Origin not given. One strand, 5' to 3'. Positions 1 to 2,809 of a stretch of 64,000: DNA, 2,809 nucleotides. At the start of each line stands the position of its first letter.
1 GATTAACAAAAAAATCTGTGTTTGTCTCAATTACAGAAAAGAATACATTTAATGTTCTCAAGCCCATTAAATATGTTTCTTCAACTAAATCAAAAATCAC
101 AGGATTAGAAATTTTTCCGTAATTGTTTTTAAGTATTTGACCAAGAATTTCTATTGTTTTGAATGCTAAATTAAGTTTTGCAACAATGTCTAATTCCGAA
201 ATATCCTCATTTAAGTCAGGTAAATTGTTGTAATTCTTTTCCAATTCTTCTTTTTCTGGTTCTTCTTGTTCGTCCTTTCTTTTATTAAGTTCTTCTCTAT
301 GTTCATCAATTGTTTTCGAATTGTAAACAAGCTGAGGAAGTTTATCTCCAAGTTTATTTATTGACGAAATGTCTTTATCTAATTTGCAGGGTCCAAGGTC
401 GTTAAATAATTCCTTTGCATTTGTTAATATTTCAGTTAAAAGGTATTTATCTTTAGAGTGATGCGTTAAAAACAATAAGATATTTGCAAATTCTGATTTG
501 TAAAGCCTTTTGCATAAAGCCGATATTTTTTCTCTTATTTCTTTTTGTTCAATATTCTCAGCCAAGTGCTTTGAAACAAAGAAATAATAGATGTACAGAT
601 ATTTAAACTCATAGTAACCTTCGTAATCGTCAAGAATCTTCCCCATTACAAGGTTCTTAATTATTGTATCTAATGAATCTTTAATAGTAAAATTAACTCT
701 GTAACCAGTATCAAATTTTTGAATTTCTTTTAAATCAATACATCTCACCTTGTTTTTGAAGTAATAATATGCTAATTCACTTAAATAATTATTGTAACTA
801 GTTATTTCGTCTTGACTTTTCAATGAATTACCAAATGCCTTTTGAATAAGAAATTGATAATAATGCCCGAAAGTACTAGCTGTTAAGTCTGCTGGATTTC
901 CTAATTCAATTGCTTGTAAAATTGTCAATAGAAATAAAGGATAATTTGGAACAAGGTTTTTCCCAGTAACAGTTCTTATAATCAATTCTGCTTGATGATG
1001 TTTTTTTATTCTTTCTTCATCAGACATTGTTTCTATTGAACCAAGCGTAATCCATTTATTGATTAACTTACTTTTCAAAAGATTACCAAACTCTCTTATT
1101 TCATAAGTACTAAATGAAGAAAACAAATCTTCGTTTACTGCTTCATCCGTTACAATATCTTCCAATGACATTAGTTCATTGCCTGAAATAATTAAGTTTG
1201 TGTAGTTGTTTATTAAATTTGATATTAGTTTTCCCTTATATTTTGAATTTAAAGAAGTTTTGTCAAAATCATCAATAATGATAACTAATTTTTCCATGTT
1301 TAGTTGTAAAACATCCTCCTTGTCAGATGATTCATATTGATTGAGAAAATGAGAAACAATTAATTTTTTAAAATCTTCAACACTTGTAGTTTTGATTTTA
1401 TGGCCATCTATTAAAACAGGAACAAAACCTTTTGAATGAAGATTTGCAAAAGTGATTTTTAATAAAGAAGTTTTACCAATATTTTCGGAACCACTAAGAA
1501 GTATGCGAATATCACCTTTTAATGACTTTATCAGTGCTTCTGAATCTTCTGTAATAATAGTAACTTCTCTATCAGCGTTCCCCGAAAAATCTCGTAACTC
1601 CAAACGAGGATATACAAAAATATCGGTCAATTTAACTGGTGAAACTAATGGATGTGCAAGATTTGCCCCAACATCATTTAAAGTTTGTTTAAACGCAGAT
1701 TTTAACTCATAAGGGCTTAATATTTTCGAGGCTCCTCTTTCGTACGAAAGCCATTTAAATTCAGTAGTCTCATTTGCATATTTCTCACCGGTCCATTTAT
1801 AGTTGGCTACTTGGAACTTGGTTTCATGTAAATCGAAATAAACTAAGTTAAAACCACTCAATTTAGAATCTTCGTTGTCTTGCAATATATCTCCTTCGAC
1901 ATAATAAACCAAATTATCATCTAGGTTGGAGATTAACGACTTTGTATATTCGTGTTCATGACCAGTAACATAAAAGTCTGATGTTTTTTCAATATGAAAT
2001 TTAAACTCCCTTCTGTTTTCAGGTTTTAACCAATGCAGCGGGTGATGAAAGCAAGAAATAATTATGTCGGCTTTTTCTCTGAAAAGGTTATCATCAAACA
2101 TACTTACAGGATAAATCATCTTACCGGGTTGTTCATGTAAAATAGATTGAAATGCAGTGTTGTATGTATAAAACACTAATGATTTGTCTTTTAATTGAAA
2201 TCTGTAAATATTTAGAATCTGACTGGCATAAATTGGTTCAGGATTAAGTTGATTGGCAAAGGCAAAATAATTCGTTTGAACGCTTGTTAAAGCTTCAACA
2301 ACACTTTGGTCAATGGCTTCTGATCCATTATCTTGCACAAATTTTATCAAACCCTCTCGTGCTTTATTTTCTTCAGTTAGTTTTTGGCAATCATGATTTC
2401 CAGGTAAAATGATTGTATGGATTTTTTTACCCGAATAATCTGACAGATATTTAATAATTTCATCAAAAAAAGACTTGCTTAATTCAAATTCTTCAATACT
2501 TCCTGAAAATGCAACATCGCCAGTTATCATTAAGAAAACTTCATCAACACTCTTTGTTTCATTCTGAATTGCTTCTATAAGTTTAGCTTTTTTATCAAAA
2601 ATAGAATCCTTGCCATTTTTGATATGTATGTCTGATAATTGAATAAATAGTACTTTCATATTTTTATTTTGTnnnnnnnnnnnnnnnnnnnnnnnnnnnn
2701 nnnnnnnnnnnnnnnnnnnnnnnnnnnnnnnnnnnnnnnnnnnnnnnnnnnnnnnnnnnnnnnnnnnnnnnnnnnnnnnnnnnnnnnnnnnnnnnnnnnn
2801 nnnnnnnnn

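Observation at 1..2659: Unlisted >886-aa metallophosphoesterase / P-loop NTPase fusion, 13 nt downstream of hsdS: candidate R-M-linked defence effector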

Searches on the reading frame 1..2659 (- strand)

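Call 3: search_protein_families(library=pfam, proteins=[window:1-2659:-], max_evalue=0.01)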
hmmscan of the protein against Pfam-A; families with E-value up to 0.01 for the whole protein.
window:1-2659:- (886 aa): 7 families
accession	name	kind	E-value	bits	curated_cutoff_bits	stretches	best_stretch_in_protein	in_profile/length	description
PF00149.33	Metallophos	-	4.9e-13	50.4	21.5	1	5-238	3-191/191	Calcineurin-like phosphoesterase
PF24406.1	nSTAND_NTPase4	-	0.00018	22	27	1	642-695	4-58/58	Novel STAND NTPase 4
PF00004.35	AAA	-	0.00073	20.4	21.2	1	386-484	1-90/131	ATPase family associated with various cellular activities (AAA)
PF16566.10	CREPT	-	0.0018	18.8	29.3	1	704-817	16-127/147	Cell-cycle alteration and expression-elevated protein in tumour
PF01637.24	ATPase_2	-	0.0022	18.3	33.2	1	387-489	24-142/225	ATPase domain predominantly from Archaea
PF09071.16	Alpha-amyl_C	-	0.0051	17.1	27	0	447-479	10-41/67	Alpha-amylase, C terminal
PF20720.3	nSTAND3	-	0.0065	16.6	27.2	0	370-495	4-104/155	Novel STAND NTPase 3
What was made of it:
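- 1040..1519 (-): P-loop NTPase (NACHT/STAND-type nucleotide-binding domain), aa 381-540. Walker A is G390-S398 (K396). Walker B is V459-D466. Pfam AAA, ATPase_2 and nSTAND3 hits are all below threshold (call 3).
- On DS-8: Pfam Metallophos at aa 5-238 (call 3).
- On NACHT / STAND NTPases (Pfam NACHT PF05729, nSTAND families): Only sub-threshold hits: nSTAND_NTPase4 at 22 bits (cutoff 27), AAA, ATPase_2 and nSTAND3 (call 3).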

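Call 4: search_protein_families(library=padloc, proteins=[window:1-2659:-], max_evalue=0.01)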
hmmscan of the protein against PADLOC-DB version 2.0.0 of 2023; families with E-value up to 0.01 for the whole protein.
window:1-2659:- (886 aa): 2 families
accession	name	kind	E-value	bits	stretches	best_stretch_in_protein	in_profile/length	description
PDLC05050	PDC-S60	-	2.3e-110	368.3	1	314-882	188-750/906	-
PDLC05051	PDC-S60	-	5.2e-32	108.9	1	1-848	1-841/1027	-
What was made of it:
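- On Avs / AVAST: The PADLOC scan at E <= 0.01 returned only PDC-S60 (call 4).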

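Call 5: search_protein_families(library=ncbifam, proteins=[window:1-2659:-], max_evalue=0.01)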
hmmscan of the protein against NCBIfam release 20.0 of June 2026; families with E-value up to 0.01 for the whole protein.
window:1-2659:- (886 aa): 2 families
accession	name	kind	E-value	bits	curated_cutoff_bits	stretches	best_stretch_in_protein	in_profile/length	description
NF053861.1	DS8_antiphage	equivalog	3.5e-288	958.5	790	1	7-885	1-863/994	anti-phage protein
NF053862.1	DS9_1_antiphage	equivalog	4e-10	39.1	420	1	5-104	196-302/486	anti-phage phosphoesterase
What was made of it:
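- On DS-8 (NCBIfam NF053861 DS8_antiphage, equivalog): The window part alone scores 958.5 bits over profile 1-863 (call 5).
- The window part alone scores 958.5 bits (call 5).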

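Call 11: find_homologous_proteins(query=window:1-2659:-, max_evalue=1e-10)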
Query window:1-2659:- (886 aa): 398 proteins with E <= 1e-10 among 8000 candidates; the best 120 are listed.
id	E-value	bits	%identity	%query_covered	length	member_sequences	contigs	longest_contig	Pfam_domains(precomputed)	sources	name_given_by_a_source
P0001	0.0e+0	1960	100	100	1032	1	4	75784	PF00149.34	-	-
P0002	0.0e+0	1786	90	100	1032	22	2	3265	PF00149.34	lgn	-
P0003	0.0e+0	1755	88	100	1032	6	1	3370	PF00149.34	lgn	-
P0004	0.0e+0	1722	87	100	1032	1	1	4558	PF00149.34,PF24406.2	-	-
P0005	0.0e+0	1692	85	100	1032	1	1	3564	PF00149.34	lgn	-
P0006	0.0e+0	1544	77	100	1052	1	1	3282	PF00149.34,PF24406.2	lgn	-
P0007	0.0e+0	1530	75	100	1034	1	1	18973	PF00149.34,PF24406.2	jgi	jgi:hypothetical protein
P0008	0.0e+0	1307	66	100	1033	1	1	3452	PF00149.34,PF24406.2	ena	-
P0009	0.0e+0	1292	65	100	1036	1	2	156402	PF00149.34,PF24406.2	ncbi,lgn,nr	ncbi:MAG: metallophosphoesterase [Chitinophagales bacterium]|nr:metallophosphoesterase [Chitinophaga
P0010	0.0e+0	1284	75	84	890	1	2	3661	PF24406.2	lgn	-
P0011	0.0e+0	1144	58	100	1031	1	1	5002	PF00149.34,PF24406.2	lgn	-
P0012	0.0e+0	1140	59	100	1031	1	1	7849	PF00149.34,PF24406.2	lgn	-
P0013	0.0e+0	1093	56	96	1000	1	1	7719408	PF00149.34,PF24406.2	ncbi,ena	-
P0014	0.0e+0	1047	55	100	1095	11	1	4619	PF00149.34,PF24406.2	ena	-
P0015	0.0e+0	1047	52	100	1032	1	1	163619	PF00149.34,PF24406.2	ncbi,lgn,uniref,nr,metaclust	ncbi:metallophosphoesterase [Spirosoma panaciterrae]|uniref:metallophosphoesterase n=1 Tax=Spirosoma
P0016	0.0e+0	1043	53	100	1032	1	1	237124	PF00149.34,PF24406.2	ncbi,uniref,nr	ncbi:STAND family AAA ATPase [Runella aurantiaca]|uniref:Uncharacterized protein n=1 Tax=Runella aur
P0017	0.0e+0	1038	55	100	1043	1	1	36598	PF00149.34,PF24406.2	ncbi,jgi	jgi:hypothetical protein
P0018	0.0e+0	1037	55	100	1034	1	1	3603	PF00149.34,PF24406.2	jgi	jgi:hypothetical protein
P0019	0.0e+0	1023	54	100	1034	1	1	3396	PF00149.34,PF24406.2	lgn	-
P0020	0.0e+0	1020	53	100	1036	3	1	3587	PF00149.34,PF24406.2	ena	-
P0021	2.3e-291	987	53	100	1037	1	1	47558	PF00149.34,PF24406.2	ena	-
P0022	3.6e-290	983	52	100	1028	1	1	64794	PF00149.34,PF24406.2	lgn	-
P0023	1.5e-281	955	51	99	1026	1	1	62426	PF00149.34,PF24406.2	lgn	-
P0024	4.9e-279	946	51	100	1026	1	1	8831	PF24406.2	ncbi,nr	ncbi:hypothetical protein DI383_14385 [Flavobacteriaceae bacterium LYZ1037]|nr:hypothetical protein 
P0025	2.0e-274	931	50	99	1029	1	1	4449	PF00149.34,PF24406.2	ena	-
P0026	1.8e-272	924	49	99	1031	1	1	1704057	PF00149.34,PF24406.2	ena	-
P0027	1.4e-269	915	50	100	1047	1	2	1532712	PF00149.34,PF24406.2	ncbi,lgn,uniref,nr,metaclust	ncbi:metallophosphoesterase [Flagellimonas zhangzhouensis]|uniref:Calcineurin-like phosphoesterase n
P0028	2.3e-265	901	46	100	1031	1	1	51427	PF00149.34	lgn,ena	-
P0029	1.5e-264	898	49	100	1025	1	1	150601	PF00149.34,PF24406.2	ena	-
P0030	2.6e-257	874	49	100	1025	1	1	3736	PF00149.34,PF24406.2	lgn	-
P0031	7.8e-250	850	45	100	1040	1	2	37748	PF00149.34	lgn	-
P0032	1.3e-249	849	45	100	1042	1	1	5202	PF00149.34,PF24406.2,PF01637.25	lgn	-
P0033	5.8e-248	843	46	100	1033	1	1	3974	PF00149.34,PF24406.2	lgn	-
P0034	1.6e-247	842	45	100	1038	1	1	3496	PF00149.34,PF24406.2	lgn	-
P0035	6.5e-246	837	45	100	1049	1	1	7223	PF00149.34,PF24406.2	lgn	-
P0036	5.4e-239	814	43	100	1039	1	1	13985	PF00149.34,PF24406.2,PF01637.25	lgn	-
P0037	1.3e-237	809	43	100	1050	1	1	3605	PF00149.34,PF24406.2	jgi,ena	-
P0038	1.3e-234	799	43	100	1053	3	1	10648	PF00149.34,PF24406.2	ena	-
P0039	1.9e-233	795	42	98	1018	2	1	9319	PF00149.34,PF24406.2,PF01637.25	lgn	-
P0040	1.7e-229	782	43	100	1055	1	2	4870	PF00149.34,PF24406.2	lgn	-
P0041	7.6e-227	774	42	100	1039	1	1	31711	PF00149.34,PF24406.2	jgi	jgi:Calcineurin-like phosphoesterase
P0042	6.7e-225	767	42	100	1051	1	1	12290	PF00149.34,PF24406.2,PF01637.25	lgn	-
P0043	1.6e-223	763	43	100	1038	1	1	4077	PF00149.34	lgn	-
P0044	2.1e-223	762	41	100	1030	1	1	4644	PF00149.34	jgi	jgi:hypothetical protein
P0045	2.3e-223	762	43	100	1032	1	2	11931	PF00149.34,PF24406.2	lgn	-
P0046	3.4e-223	762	54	75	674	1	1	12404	PF24406.2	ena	-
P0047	4.2e-222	758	42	100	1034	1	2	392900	PF00149.34,PF24406.2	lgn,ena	-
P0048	8.3e-216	737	41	100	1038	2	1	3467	PF00149.34,PF24406.2,PF13401.13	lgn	-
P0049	4.3e-211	721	40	100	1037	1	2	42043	PF00149.34,PF24406.2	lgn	-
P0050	1.4e-206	707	39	100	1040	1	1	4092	PF00149.34,PF24406.2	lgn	-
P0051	2.4e-203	696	39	99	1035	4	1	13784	PF00149.34,PF24406.2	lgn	-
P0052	9.6e-199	681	38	100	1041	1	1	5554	PF00149.34,PF24406.2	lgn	-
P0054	6.5e-195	668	39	98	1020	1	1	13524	PF00149.34,PF24406.2,PF00004.36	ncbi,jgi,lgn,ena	ncbi:MAG: metallophosphoesterase [Candidatus Omnitrophota bacterium]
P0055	2.7e-193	663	40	100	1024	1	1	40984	PF00149.34,PF24406.2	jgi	jgi:UDP-2,3-diacylglucosamine pyrophosphatase LpxH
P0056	1.4e-191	657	39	100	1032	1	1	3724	PF00149.34,PF24406.2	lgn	-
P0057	2.4e-182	626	38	100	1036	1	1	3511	PF00149.34,PF24406.2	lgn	-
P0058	1.1e-181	624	39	100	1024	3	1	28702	PF13173.13,PF00149.34,PF24406.2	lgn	-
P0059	1.6e-180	620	37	99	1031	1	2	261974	PF00149.34,PF24406.2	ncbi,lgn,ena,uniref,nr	ncbi:MAG: metallophosphoesterase [Alphaproteobacteria bacterium]|uniref:Metallophosphoesterase n=1 T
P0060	7.3e-178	612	38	99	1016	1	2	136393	PF00149.34,PF24406.2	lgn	-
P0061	3.0e-175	603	37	100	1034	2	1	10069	PF00149.34,PF24406.2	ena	-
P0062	1.4e-171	591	36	100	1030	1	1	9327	PF00149.34,PF24406.2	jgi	jgi:hypothetical protein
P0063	1.0e-168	581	36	100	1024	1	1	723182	PF13173.13,PF00149.34,PF24406.2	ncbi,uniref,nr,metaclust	ncbi:hypothetical protein HSACCH_02432 [Halanaerobium saccharolyticum subsp. saccharolyticum DSM 664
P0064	4.5e-167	576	35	100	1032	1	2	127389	PF00149.34,PF24406.2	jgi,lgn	-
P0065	2.3e-165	570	36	100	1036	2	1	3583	PF00149.34,PF24406.2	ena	-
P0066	1.2e-164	568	35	100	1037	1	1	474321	PF00149.34,PF24406.2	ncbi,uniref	ncbi:metallophosphoesterase [Metabacillus dongyingensis]|uniref:STAND family AAA ATPase n=1 Tax=Meta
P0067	3.4e-161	556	35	100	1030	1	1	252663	PF00149.34,PF24406.2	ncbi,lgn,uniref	ncbi:MAG: metallophosphoesterase [Imperialibacter sp.]|uniref:metallophosphoesterase n=1 Tax=Imperia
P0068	9.5e-157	542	34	99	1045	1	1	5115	PF00149.34,PF24406.2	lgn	-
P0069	6.4e-155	536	34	99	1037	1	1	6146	PF00149.34,PF24406.2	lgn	-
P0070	3.8e-148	513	34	100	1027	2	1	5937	PF00149.34,PF05729.19,PF24406.2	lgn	-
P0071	2.2e-144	501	33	100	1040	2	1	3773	PF13173.13,PF00149.34,PF24406.2,PF00004.36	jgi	-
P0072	1.1e-143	499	31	100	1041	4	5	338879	PF00149.34,PF24406.2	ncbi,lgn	ncbi:MAG: metallophosphoesterase [Verrucomicrobiales bacterium]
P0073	1.4e-143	498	31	100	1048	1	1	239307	PF00149.34,PF24406.2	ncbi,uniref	ncbi:STAND family AAA ATPase [Salinisphaera sp. RV14]|uniref:STAND family AAA ATPase n=1 Tax=Salinis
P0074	3.0e-143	497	32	100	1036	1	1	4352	PF00149.34,PF24406.2,PF13401.13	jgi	jgi:hypothetical protein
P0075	7.0e-143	496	31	100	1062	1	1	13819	PF00149.34,PF24406.2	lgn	-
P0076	6.4e-142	493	33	100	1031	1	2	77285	PF00149.34,PF24406.2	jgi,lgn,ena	-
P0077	1.0e-141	492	31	100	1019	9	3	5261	PF00149.34,PF24406.2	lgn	-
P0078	1.2e-141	492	34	99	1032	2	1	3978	PF00149.34,PF24406.2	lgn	-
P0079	3.6e-141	490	31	100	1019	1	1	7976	PF00149.34,PF05729.19,PF24406.2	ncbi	-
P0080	3.2e-139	484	30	100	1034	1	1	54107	PF00149.34,PF24406.2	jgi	jgi:hypothetical protein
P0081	7.5e-139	483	30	100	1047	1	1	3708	PF00149.34,PF24406.2,PF13401.13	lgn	-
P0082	1.3e-138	482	30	100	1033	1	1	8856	PF00149.34,PF24406.2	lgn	-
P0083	4.4e-138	480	31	100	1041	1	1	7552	PF00149.34,PF24406.2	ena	-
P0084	1.1e-137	479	34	99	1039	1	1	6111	PF24406.2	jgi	-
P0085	3.4e-137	477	32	99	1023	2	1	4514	PF00149.34,PF24406.2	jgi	jgi:hypothetical protein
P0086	5.4e-137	476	35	99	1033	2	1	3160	PF00149.34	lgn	-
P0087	6.9e-137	476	35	97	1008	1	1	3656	PF00149.34,PF24406.2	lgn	-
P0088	7.7e-137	476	32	99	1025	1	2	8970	PF00149.34,PF24406.2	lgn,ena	-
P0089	7.9e-137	476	33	100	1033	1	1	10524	PF00149.34,PF24406.2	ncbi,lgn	-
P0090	8.4e-137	476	30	99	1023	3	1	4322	PF00149.34,PF24406.2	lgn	-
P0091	1.6e-136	475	32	99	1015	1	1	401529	PF00149.34,PF24406.2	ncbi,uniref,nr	ncbi:metallophosphoesterase [Maridesulfovibrio ferrireducens]|uniref:STAND family AAA ATPase n=1 Tax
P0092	2.6e-136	474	30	100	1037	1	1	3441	PF00149.34,PF24406.2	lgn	-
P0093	2.7e-136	474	32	100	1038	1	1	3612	PF00149.34,PF24406.2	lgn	-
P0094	3.4e-136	474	31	99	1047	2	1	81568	PF00149.34,PF24406.2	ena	-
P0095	4.7e-136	473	30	100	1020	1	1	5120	PF00149.34,PF24406.2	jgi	jgi:UDP-2,3-diacylglucosamine pyrophosphatase LpxH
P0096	6.9e-136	473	34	100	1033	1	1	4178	PF00149.34,PF24406.2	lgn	-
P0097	2.6e-135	471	30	99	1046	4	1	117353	PF00149.34,PF24406.2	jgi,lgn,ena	-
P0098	2.9e-135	471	31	100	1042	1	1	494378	PF00149.34,PF24406.2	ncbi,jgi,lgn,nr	ncbi:MAG TPA: metallophosphoesterase [Pyrinomonadaceae bacterium]|jgi:predicted MPP superfamily phos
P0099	6.0e-135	470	30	100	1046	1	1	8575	PF00149.34,PF24406.2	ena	-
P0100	2.2e-134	468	31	100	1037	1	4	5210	PF00149.34,PF24406.2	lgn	-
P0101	2.2e-134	468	35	99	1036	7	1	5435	PF00149.34,PF24406.2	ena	-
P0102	2.3e-134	468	33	100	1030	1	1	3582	PF00149.34,PF24406.2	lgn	-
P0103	1.0e-133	466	32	91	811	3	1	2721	PF00149.34,PF24406.2,PF20720.4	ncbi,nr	ncbi:MAG TPA: metallophosphoesterase, partial [Chitinophagaceae bacterium]|nr:metallophosphoesterase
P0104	1.1e-133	465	32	100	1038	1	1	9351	PF00149.34,PF24406.2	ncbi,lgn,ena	-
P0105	3.9e-133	464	31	100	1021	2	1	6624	PF00149.34,PF24406.2,PF13401.13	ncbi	ncbi:MAG: metallophosphoesterase family protein [Sulfuricella sp.]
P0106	5.4e-133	463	32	99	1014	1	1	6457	PF00149.34,PF24406.2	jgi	-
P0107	6.3e-133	463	30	100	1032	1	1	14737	PF00149.34,PF24406.2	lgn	-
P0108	1.4e-132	462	31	100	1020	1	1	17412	PF00149.34,PF24406.2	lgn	-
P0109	1.5e-132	462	30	100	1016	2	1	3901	PF00149.34,PF24406.2,PF13401.13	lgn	-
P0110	6.6e-132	460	30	100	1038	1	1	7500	PF00149.34,PF24406.2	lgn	-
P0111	8.7e-132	459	30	100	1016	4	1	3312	PF00149.34,PF24406.2,PF13401.13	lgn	-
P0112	1.0e-131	459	31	100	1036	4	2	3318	PF00149.34,PF24406.2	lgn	-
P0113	1.4e-131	458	33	99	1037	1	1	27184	PF00149.34,PF24406.2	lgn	-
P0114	1.8e-131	458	30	100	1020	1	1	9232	PF00149.34,PF24406.2,PF13401.13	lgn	-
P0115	2.9e-131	457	34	100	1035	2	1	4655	PF00149.34,PF24406.2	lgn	-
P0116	3.5e-131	457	30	97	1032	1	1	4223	PF00149.34,PF24406.2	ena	-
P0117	1.2e-130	455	30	99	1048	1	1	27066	PF00149.34,PF24406.2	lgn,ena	-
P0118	6.5e-130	453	30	100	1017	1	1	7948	PF00149.34,PF24406.2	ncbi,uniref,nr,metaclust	ncbi:MAG: putative phosphohydrolase [Candidatus Gallionella acididurans]|uniref:Putative phosphohydr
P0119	1.5e-129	452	31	100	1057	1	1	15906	PF00149.34,PF24406.2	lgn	-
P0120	1.7e-129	452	33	99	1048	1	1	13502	PF00149.34,PF24406.2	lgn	-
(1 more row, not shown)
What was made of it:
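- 320..1039 (-): Helical and winged-helix domains of the STAND module, aa 541-780. It is recorded as a hit for most homologues (calls 3, 11).
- On NACHT / STAND NTPases (Pfam NACHT PF05729, nSTAND families): Most homologues carry PF24406 in the precomputed table and a few carry PF05729 (call 11).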

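Call 12: find_encoding_contigs(protein=P0001, flank=10000, max_places=4)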
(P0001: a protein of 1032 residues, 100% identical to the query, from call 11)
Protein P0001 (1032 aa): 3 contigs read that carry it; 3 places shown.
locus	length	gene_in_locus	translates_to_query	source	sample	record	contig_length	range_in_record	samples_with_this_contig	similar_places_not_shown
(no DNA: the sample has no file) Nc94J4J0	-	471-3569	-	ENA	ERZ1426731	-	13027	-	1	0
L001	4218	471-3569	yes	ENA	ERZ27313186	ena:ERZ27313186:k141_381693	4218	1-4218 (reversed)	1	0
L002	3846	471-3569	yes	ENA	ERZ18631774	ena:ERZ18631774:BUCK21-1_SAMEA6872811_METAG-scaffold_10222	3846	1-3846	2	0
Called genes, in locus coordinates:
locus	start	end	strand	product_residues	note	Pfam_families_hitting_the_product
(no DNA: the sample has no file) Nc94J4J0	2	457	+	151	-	?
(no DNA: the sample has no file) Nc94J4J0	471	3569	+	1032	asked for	PF00149:Metallophos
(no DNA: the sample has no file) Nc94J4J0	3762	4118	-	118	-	-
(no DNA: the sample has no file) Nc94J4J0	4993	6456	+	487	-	PF13520:AA_permease_2, PF00324:AA_permease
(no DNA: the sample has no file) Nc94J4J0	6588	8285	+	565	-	PF18962:Por_Secre_tail (faint)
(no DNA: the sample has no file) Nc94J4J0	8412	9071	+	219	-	-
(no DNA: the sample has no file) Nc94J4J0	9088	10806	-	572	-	PF13573:SprB (weak), PF18962:Por_Secre_tail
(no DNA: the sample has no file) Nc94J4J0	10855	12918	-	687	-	PF00801:PKD (weak), PF18911:PKD_4, PF00801:PKD (weak), PF18911:PKD_4, PF00801:PKD (weak), PF18911:PKD_4, PF18962:Por_Secre_tail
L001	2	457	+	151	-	?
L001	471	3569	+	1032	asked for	PF00149:Metallophos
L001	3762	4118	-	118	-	-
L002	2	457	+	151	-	?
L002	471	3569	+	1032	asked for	PF00149:Metallophos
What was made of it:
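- Tried and rejected: This was solved through the full-length protein P0001 (calls 11, 12).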
